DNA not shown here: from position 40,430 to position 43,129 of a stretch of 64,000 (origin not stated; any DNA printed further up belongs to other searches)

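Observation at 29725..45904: Atypical ABC sugar-uptake locus: two permease pairs, one giant SBP, an NHL/TPR/Yip1-like membrane protein and a large lipoprotein, with no ATPase or regulator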

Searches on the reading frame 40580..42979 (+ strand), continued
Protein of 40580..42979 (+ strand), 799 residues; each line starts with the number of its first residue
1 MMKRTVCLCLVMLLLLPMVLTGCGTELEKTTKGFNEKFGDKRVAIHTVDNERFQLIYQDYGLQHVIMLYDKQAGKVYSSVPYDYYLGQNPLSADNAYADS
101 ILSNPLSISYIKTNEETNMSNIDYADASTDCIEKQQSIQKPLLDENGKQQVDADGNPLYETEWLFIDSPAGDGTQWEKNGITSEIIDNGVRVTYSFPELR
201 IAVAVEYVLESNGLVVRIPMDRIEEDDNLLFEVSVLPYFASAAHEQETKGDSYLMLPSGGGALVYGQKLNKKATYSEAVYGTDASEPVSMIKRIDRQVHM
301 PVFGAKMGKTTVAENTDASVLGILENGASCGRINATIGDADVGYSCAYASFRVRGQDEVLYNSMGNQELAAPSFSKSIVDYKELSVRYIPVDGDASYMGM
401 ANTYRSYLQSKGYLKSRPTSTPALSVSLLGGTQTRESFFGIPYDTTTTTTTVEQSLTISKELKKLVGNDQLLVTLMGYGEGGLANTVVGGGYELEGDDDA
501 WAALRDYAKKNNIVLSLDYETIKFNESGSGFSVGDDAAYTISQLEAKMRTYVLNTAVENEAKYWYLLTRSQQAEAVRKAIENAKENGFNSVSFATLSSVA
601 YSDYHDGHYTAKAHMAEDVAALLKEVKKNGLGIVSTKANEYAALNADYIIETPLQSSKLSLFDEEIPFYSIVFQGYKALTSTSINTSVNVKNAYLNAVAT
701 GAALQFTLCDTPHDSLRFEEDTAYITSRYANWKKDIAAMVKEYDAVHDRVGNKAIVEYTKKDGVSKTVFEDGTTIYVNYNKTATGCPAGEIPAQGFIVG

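Call 59: find_encoding_contigs(protein=P0099, flank=10000, max_places=1)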
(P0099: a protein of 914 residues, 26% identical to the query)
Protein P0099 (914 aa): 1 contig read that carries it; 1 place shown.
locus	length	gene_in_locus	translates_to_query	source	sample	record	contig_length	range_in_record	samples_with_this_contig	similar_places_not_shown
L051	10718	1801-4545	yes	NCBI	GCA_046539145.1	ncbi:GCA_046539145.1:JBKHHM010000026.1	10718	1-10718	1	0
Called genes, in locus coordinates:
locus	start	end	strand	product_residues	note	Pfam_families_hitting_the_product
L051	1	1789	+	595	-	PF04893:Yip1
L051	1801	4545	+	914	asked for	PF18952:DUF5696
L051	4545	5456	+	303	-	PF00528:BPD_transp_1 (weak)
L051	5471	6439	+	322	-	PF00528:BPD_transp_1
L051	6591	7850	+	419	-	PF01547:SBP_bac_1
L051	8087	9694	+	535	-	PF02927:CelD_N, PF00759:Glyco_hydro_9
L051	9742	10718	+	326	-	PF13802:Gal_mutarotas_2, PF01055:Glyco_hydro_31_2nd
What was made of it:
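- A truncated Halanaerobiales contig carries sub-module Y (call 59). A Halanaerobiales contig holds sub-module Y (call 59).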

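Call 60: find_encoding_contigs(protein=P0105, flank=10000, max_places=1)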
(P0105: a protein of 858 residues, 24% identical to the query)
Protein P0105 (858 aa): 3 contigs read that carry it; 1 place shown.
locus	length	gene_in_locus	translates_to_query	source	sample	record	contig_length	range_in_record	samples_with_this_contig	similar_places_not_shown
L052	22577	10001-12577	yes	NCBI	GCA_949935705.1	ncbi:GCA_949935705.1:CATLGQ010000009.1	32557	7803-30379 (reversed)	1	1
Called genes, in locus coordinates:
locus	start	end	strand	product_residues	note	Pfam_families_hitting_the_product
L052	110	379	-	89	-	-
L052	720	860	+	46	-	-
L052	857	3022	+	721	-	-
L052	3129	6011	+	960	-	PF01547:SBP_bac_1, PF13416:SBP_bac_8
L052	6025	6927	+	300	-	-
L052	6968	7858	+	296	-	PF00528:BPD_transp_1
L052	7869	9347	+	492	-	PF01436:NHL (faint)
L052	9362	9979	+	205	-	PF04893:Yip1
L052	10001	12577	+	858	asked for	PF18952:DUF5696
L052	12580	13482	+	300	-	-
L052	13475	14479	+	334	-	PF00528:BPD_transp_1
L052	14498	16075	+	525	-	PF14587:Glyco_hydr_30_2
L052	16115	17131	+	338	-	PF00356:LacI, PF00532:Peripla_BP_1, PF13407:Peripla_BP_4 (faint), PF13377:Peripla_BP_3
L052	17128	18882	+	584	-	PF01301:Glyco_hydro_35, PF02449:Glyco_hydro_42, PF21317:BetaGal_ABD_1, PF21467:BetaGal_gal-bd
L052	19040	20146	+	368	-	PF13303:PTS_EIIC_2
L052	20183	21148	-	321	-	PF20434:BD-FAE, PF07859:Abhydrolase_3, PF00326:Peptidase_S9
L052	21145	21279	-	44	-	-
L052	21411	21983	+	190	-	PF00440:TetR_N (weak), PF14278:TetR_C_8 (weak)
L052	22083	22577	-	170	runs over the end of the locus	PF08279:HTH_11, PF02829:3H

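Call 70: search_dna_similar(query=window:40580-42979:+, collection=plasmids, mode=protein, max_rows=20)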
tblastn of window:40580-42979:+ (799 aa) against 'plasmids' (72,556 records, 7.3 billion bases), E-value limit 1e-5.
Records with a match: 2; places in all: 2; records where one place covers at least 80% of the query: 0.
Best place of each record, by identity: <60% 2.
By first word of the organism name: Butyrivibrio 1; Paenibacillus 1.
By predicted mobility (MOB-suite, as given by PLSDB): non-mobilizable 2.
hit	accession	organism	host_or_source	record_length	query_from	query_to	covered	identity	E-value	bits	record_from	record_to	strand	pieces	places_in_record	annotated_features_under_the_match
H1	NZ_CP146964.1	Butyrivibrio fibrisolvens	Bovinae,Bovine rumen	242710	201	797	75%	27.4%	9e-35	151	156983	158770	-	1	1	DUF5696 domain-containing protein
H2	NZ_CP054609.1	Paenibacillus cellulosilyticus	cell culture,soil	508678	187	798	77%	22.8%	5e-22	110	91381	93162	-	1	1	DUF5696 domain-containing protein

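Call 71: get_annotated_region(hit=H1, flank=12000)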
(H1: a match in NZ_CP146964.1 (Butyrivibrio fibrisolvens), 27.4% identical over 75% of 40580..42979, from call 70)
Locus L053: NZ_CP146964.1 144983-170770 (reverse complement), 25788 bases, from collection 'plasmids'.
description: Butyrivibrio fibrisolvens strain D1 plasmid pNP243, complete sequence
organism: Butyrivibrio fibrisolvens (NCBI taxid 831)
taxonomy: Bacteria; Bacillota; Clostridia; Lachnospirales; Lachnospiraceae; Butyrivibrio; Butyrivibrio fibrisolvens
host: -; source: Bovinae,Bovine rumen; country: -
typing (MOB-suite, as given by PLSDB): non-mobilizable
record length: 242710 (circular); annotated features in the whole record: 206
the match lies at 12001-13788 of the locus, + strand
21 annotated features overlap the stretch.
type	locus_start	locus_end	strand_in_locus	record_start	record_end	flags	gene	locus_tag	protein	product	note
CDS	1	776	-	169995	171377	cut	-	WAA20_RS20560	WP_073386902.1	response regulator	GO:0000160 - phosphorelay signal transduction system [Evidence IEA]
CDS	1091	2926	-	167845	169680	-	-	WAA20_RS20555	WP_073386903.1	histidine kinase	GO:0000160 - phosphorelay signal transduction system [Evidence IEA]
CDS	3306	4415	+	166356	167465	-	-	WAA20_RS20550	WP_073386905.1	glycoside hydrolase family 43 protein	-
CDS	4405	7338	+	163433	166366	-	-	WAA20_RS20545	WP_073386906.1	extracellular solute-binding protein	-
CDS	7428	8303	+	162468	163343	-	-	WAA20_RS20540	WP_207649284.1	sugar ABC transporter permease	-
CDS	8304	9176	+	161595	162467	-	-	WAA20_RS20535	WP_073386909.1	carbohydrate ABC transporter permease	GO:0008643 - carbohydrate transport [Evidence IEA]; GO:0055085 - transmembrane transport [Evidence IEA]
CDS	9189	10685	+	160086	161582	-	-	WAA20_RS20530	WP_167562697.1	NHL repeat-containing protein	-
CDS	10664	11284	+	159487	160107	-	-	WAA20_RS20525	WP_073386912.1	YIP1 family protein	-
CDS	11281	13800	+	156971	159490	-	-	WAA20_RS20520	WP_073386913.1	DUF5696 domain-containing protein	-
CDS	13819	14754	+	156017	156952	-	-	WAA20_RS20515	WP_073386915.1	sugar ABC transporter permease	-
CDS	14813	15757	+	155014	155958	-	-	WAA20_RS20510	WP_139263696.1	carbohydrate ABC transporter permease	GO:0008643 - carbohydrate transport [Evidence IEA]; GO:0055085 - transmembrane transport [Evidence IEA]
CDS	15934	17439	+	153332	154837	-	-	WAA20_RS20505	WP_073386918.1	extracellular solute-binding protein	-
CDS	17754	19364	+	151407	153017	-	-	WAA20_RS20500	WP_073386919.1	extracellular solute-binding protein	-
CDS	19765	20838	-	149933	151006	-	-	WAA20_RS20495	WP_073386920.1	J domain-containing protein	-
CDS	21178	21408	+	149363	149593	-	-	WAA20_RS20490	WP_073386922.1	hypothetical protein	-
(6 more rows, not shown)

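Call 72: get_annotated_region(hit=H2, flank=12000)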
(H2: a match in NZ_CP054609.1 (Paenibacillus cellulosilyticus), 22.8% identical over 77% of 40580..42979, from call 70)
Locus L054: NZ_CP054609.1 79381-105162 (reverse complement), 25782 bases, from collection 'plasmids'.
description: Paenibacillus cellulosilyticus strain KACC 14175 plasmid unnamed1, complete sequence
organism: Paenibacillus cellulosilyticus (NCBI taxid 375489)
taxonomy: Bacteria; Bacillota; Bacilli; Bacillales; Paenibacillaceae; Paenibacillus; Paenibacillus cellulosilyticus
host: -; source: cell culture,soil; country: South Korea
typing (MOB-suite, as given by PLSDB): non-mobilizable
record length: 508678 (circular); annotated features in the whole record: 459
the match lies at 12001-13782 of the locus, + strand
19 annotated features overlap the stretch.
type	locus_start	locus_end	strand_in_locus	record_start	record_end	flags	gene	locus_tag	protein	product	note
CDS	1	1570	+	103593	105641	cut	recG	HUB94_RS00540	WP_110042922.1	ATP-dependent DNA helicase RecG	GO:0006310 - DNA recombination [Evidence IEA]; GO:0006281 - DNA repair [Evidence IEA]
CDS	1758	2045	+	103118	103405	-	-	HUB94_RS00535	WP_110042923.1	stage VI sporulation protein F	-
CDS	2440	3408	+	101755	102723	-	-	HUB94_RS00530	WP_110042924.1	aldo/keto reductase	-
CDS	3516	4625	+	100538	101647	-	ugpC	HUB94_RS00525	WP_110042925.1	sn-glycerol-3-phosphate ABC transporter ATP-binding protein UgpC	-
CDS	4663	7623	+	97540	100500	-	-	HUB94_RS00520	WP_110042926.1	extracellular solute-binding protein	-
CDS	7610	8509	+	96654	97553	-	-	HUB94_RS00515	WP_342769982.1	sugar ABC transporter permease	-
CDS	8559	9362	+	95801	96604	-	-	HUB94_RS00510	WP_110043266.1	carbohydrate ABC transporter permease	GO:0008643 - carbohydrate transport [Evidence IEA]; GO:0055085 - transmembrane transport [Evidence IEA]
CDS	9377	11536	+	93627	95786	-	-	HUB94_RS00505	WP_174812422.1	YIP1 family protein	-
CDS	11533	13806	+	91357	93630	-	-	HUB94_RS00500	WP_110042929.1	DUF5696 domain-containing protein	-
CDS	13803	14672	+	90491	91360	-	-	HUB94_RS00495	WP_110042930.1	sugar ABC transporter permease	-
CDS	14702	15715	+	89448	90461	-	-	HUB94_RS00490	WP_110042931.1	carbohydrate ABC transporter permease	GO:0008643 - carbohydrate transport [Evidence IEA]; GO:0055085 - transmembrane transport [Evidence IEA]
CDS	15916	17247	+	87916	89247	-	-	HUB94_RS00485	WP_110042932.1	LLM class flavin-dependent oxidoreductase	-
CDS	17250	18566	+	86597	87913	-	-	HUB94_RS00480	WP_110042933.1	LLM class flavin-dependent oxidoreductase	-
CDS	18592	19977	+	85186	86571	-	-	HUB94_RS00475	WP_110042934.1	extracellular solute-binding protein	-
CDS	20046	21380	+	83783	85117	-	-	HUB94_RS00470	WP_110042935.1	LLM class flavin-dependent oxidoreductase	-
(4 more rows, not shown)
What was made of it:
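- It is present in the cultured Butyrivibrio fibrisolvens D1 and Paenibacillus cellulosilyticus (calls 70-72). The set survives to 23-26% identity and across classes (Clostridia and Bacilli), on a Butyrivibrio and a Paenibacillus replicon (calls 70-72).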

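Call 73: list_cluster_members(proteins=[P0081, P0083, P0084, P0085, P0090, P0094, P0096, P0104, P0105, P0076])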
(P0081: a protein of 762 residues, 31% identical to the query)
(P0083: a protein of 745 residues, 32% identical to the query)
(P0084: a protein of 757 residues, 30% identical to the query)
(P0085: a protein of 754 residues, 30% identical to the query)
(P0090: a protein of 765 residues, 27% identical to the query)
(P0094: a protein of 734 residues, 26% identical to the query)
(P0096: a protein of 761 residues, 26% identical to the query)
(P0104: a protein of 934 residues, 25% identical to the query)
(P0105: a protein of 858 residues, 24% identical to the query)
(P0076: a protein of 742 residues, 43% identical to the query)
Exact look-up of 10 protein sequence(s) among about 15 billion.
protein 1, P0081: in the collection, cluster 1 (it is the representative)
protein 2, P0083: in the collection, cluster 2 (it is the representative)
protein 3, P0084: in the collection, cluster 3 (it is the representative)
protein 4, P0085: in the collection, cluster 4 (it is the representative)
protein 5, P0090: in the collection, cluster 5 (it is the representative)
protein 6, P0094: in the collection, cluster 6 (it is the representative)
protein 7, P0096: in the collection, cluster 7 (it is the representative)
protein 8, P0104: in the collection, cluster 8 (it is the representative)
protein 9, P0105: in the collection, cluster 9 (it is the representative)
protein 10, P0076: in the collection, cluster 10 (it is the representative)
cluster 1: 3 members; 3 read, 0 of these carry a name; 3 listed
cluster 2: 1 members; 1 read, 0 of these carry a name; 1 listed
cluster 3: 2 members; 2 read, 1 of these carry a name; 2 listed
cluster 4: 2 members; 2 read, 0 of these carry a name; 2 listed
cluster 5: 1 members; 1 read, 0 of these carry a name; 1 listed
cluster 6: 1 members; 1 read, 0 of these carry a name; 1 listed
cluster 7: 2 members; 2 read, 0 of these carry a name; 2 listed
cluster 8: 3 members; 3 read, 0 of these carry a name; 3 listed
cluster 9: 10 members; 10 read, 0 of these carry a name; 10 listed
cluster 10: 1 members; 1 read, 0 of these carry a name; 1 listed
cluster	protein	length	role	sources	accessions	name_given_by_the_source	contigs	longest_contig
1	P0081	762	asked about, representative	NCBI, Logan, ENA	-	-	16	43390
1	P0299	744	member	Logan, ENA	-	-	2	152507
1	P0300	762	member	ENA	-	-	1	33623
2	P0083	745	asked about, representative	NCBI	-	-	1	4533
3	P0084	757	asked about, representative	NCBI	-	-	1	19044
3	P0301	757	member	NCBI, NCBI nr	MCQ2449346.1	MAG: DUF5696 domain-containing protein [Clostridia bacterium] | DUF5696 domain-containing protein [Clostridia bacterium]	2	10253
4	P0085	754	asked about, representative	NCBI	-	-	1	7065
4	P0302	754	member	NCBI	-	-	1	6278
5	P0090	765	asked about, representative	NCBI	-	-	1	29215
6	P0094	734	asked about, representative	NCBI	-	-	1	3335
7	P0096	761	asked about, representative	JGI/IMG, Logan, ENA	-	-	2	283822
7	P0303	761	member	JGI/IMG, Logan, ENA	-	-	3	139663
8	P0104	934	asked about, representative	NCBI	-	-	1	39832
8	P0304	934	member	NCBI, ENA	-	-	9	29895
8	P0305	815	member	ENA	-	-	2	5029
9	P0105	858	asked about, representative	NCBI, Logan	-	-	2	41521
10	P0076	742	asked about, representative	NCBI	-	-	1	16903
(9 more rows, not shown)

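Call 79: search_protein_families(library=pfam, proteins=[L054:3516-4625:+, L053:1091-2926:-], max_evalue=0.001)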
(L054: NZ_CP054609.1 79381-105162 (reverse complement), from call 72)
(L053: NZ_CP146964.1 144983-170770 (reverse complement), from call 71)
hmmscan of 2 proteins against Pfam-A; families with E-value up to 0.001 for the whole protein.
L054:3516-4625:+ (369 aa): 8 families
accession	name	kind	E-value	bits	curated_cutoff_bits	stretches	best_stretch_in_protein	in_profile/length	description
PF00005.33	ABC_tran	-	8.2e-32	111.1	25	1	22-163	2-136/137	ABC transporter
PF17912.7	OB_MalK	-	7.3e-11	43.2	27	1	237-293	1-52/53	MalK OB fold domain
PF08402.16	TOBE_2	-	3.7e-06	27.4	21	1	287-359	1-76/76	TOBE domain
PF13304.12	AAA_21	-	7.6e-05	23.3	27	0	33-57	1-37/304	AAA domain, putative AbiEii toxin, Type IV TA system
PF02463.25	SMC_N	-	0.00015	21.7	40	0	30-207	23-209/220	RecF/RecN/SMC N terminal domain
PF03215.21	Rad17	-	0.00019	21.9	23.8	1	20-78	34-91/186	Rad17 P-loop domain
PF13401.12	AAA_22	-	0.00086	20.1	27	0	30-65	4-33/130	AAA domain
PF13175.12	AAA_15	-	0.00092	19.4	32.1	0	22-83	15-83/374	AAA ATPase domain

L053:1091-2926:- (611 aa): 3 families
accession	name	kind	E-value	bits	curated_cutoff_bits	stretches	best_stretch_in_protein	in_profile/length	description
PF06580.19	His_kinase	-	1.4e-21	76.9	25.2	1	410-487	2-81/81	Histidine kinase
PF02518.31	HATPase_c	-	1.7e-09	38.5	26.4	1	503-610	6-109/111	Histidine kinase-, DNA gyrase B-, and HSP90-like ATPase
PF02743.24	dCache_1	-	1.6e-05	25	45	1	49-207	3-156/240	Cache domain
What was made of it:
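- On CUT1-type ABC sugar importer: A MalK-type ATPase gene directly precedes the cassette in P. cellulosilyticus (calls 72, 79).
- A MalK-type ATPase gene (ABC_tran, OB_MalK, TOBE_2) directly precedes the cassette in Paenibacillus (calls 72, 79).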

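Call 94: search_protein_representatives(alignment_id=A1)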
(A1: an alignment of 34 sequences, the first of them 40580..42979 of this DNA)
Query: 34 sequences, 743 profile positions. Proteins with E-value up to 0.001 (for the whole library): 6838; up to 1e-10: 5391; up to 1e-30: 3996. The best 150 are listed.
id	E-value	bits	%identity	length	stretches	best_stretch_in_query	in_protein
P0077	3.9e-288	974.3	-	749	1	1-741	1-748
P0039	4.6e-279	944.3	-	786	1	2-742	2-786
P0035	5.4e-271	917.7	-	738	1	1-742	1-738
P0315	6.9e-236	801.6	-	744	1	1-742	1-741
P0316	2.7e-234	796.3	-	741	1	3-742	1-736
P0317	6.1e-234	795.2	-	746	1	4-741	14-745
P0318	1.4e-230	784.1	-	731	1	16-742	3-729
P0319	4.1e-230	782.5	-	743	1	5-742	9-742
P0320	3.7e-227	772.7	-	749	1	2-742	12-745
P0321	6.1e-227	772.0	-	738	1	2-742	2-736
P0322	2.1e-226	770.3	-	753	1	2-742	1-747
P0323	7.3e-226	768.4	-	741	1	1-742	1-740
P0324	4.6e-225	765.8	-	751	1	2-742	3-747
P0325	6.1e-225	765.4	-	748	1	3-741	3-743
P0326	1.5e-224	764.1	-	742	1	3-741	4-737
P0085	7.6e-213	725.4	-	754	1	3-741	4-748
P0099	3.6e-211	719.9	-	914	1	45-742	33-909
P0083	8.9e-198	675.6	-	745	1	1-741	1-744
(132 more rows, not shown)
